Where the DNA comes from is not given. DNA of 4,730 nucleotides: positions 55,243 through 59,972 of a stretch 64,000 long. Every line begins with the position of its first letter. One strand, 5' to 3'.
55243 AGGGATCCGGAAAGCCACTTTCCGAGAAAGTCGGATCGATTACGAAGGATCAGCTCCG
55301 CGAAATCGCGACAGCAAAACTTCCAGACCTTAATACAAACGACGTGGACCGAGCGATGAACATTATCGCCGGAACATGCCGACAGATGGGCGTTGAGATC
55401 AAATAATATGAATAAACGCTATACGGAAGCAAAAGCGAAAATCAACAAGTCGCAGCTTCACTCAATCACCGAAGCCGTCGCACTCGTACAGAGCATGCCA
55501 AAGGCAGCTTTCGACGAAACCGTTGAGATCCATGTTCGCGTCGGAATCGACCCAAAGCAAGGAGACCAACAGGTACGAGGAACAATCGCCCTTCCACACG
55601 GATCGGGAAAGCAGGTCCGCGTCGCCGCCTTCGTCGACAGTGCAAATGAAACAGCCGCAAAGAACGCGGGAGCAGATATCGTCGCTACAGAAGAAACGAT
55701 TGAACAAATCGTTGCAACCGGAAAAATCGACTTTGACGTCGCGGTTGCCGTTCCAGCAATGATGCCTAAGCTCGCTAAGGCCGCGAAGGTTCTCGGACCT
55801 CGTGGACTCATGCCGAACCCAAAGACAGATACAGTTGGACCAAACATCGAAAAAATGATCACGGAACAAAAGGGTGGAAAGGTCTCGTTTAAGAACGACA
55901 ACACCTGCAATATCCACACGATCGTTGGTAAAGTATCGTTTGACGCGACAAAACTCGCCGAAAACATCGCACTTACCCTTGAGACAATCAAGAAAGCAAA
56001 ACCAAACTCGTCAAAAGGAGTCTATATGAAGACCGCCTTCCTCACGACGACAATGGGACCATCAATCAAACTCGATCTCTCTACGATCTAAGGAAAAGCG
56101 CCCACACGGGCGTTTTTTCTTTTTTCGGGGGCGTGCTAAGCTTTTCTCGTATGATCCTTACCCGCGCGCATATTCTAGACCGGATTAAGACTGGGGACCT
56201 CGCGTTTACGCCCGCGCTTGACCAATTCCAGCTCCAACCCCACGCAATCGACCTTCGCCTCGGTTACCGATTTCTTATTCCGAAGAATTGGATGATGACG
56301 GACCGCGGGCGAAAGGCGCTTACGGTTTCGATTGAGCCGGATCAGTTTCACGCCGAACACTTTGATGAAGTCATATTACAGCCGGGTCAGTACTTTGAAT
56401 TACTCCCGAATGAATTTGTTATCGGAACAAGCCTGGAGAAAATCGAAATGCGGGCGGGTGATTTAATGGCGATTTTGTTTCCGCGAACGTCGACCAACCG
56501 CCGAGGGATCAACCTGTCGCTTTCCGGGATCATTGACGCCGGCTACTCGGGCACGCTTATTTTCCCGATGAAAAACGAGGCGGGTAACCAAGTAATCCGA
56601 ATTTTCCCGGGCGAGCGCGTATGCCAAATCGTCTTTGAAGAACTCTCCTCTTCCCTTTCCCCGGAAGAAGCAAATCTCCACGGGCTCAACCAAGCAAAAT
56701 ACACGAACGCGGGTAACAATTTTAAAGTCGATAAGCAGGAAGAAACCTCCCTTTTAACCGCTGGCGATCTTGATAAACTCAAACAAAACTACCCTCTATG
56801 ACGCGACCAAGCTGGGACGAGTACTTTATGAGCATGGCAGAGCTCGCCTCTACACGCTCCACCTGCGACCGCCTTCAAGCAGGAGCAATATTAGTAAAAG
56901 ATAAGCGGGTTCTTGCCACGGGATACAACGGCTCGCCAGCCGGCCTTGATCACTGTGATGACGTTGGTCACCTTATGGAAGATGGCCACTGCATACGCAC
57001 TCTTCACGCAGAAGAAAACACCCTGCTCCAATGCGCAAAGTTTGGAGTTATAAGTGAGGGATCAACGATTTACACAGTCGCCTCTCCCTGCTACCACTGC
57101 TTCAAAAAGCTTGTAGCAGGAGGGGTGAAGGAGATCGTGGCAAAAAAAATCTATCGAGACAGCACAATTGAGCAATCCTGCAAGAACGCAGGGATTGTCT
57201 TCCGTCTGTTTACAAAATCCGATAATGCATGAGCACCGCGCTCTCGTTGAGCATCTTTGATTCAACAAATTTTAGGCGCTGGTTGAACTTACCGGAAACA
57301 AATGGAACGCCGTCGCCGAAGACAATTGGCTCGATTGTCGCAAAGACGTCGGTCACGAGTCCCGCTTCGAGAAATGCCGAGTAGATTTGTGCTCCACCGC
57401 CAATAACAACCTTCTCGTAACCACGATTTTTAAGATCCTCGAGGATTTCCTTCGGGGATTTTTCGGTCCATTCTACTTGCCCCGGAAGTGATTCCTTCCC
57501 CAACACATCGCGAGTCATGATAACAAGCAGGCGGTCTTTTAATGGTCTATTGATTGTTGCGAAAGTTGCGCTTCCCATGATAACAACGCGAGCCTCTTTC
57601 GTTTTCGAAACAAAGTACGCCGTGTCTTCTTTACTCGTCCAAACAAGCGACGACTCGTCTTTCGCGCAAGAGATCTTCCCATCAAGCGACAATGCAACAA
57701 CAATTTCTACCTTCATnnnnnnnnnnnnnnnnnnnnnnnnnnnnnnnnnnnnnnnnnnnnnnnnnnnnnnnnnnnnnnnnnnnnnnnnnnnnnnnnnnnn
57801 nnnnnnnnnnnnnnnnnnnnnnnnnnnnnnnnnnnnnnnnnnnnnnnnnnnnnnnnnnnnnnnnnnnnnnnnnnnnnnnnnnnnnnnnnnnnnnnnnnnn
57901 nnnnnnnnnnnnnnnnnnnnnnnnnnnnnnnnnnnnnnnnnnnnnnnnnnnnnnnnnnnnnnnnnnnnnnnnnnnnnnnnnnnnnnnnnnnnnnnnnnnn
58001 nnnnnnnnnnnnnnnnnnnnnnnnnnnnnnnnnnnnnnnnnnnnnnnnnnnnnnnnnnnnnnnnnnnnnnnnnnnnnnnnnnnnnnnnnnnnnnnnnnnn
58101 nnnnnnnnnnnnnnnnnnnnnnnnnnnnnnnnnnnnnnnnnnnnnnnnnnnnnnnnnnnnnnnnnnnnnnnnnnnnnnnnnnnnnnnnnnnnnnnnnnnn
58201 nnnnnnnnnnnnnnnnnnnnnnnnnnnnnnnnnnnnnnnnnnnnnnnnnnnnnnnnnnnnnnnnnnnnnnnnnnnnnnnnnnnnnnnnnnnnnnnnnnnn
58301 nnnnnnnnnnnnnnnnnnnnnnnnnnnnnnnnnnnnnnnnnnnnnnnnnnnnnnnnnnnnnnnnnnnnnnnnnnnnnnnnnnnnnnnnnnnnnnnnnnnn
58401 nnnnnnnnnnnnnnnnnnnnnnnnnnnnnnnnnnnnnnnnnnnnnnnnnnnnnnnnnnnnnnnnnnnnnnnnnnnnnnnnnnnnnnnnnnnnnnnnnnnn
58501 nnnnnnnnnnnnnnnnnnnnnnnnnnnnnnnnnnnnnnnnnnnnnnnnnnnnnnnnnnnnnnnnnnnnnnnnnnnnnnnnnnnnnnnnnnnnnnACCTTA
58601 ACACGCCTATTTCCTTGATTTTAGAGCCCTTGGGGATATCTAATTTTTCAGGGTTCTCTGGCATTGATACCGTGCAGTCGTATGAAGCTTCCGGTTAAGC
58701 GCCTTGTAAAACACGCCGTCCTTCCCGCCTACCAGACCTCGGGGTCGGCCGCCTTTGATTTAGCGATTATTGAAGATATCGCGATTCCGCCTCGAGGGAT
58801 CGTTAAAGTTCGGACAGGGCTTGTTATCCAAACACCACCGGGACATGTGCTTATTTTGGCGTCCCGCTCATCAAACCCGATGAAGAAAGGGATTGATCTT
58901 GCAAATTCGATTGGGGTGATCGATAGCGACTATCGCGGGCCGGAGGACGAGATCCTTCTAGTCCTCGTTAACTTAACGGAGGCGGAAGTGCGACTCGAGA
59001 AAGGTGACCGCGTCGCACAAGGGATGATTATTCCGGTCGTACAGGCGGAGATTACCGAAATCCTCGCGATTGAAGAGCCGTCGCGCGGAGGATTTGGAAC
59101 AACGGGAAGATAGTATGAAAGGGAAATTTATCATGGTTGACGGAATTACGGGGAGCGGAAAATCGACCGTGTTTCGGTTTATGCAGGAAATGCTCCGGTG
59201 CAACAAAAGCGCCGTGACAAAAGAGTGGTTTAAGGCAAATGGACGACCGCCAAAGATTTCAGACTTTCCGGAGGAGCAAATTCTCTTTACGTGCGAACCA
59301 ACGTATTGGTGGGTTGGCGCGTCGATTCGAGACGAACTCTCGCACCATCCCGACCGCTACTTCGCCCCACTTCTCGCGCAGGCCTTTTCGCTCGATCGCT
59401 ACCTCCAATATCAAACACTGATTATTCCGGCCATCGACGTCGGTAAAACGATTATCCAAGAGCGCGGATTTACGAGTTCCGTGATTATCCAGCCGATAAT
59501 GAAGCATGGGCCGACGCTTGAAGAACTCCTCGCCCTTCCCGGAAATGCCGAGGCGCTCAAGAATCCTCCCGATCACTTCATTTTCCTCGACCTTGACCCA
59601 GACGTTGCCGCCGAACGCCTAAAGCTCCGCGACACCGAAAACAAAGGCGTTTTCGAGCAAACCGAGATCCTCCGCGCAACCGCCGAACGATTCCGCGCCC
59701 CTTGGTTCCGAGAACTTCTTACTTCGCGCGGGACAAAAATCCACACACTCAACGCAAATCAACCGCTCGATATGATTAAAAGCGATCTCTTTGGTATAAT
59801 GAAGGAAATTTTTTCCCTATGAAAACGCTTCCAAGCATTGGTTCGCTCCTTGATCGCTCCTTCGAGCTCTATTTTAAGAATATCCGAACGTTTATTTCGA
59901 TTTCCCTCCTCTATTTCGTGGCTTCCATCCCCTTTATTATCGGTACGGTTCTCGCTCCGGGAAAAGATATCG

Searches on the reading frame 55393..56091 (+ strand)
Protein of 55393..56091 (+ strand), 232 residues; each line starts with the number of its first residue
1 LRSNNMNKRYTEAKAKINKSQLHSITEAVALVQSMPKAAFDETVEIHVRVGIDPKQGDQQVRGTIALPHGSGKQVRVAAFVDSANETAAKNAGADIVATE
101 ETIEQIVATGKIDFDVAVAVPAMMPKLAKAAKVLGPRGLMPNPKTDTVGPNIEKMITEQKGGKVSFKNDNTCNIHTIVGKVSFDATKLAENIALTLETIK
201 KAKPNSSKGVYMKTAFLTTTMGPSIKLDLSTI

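Call 47: search_protein_families(library=pfam, proteins=[window:55393-56091:+], max_evalue=0.0001)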
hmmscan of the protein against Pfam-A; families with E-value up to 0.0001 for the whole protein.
window:55393-56091:+ (232 aa): 1 family
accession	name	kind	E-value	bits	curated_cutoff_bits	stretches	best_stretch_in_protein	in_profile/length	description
PF00687.26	Ribosomal_L1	-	7.7e-56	189.2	32.2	1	34-223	3-198/198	Ribosomal protein L1p/L10e family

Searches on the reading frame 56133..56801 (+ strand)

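Call 47: search_protein_families(library=pfam, proteins=[window:56133-56801:+], max_evalue=0.0001)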
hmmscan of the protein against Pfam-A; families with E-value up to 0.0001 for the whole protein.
window:56133-56801:+ (222 aa): 2 families
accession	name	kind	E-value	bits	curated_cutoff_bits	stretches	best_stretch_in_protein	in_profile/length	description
PF22769.1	DCD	-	1e-24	87.8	27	1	8-171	1-153/153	dCTP deaminase-like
PF00692.24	dUTPase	-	8.3e-09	35.7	22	1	102-184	38-114/129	dUTPase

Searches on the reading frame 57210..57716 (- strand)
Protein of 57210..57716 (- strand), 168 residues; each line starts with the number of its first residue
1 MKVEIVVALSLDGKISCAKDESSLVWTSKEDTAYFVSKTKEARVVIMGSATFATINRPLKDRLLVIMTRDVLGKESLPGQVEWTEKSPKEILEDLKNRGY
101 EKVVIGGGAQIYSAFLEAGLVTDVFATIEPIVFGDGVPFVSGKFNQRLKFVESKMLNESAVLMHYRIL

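Call 47: search_protein_families(library=pfam, proteins=[window:57210-57716:-], max_evalue=0.0001)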
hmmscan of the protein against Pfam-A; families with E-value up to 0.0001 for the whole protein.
window:57210-57716:- (168 aa): 2 families
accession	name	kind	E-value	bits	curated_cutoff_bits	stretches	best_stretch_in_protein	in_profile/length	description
PF01872.23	RibD_C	-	4.2e-18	66.3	24.1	1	3-160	3-195/197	RibD C-terminal domain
PF00186.24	DHFR_1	-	1e-15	58.2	25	1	3-118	2-107/159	Dihydrofolate reductase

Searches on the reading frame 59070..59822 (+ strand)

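Call 47: search_protein_families(library=pfam, proteins=[window:59070-59822:+], max_evalue=0.0001)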
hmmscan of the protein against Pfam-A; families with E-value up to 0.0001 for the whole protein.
window:59070-59822:+ (250 aa): 3 families
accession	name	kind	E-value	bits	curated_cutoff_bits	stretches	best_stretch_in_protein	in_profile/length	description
PF02223.23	Thymidylate_kin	-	3.7e-20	72.8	27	1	70-238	26-183/185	Thymidylate kinase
PF01712.25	dNK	-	5.6e-08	33.2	27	1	21-247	1-198/203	Deoxynucleoside kinase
PF13238.12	AAA_18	-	1.3e-06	29.3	29.4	0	21-59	1-37/128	AAA domain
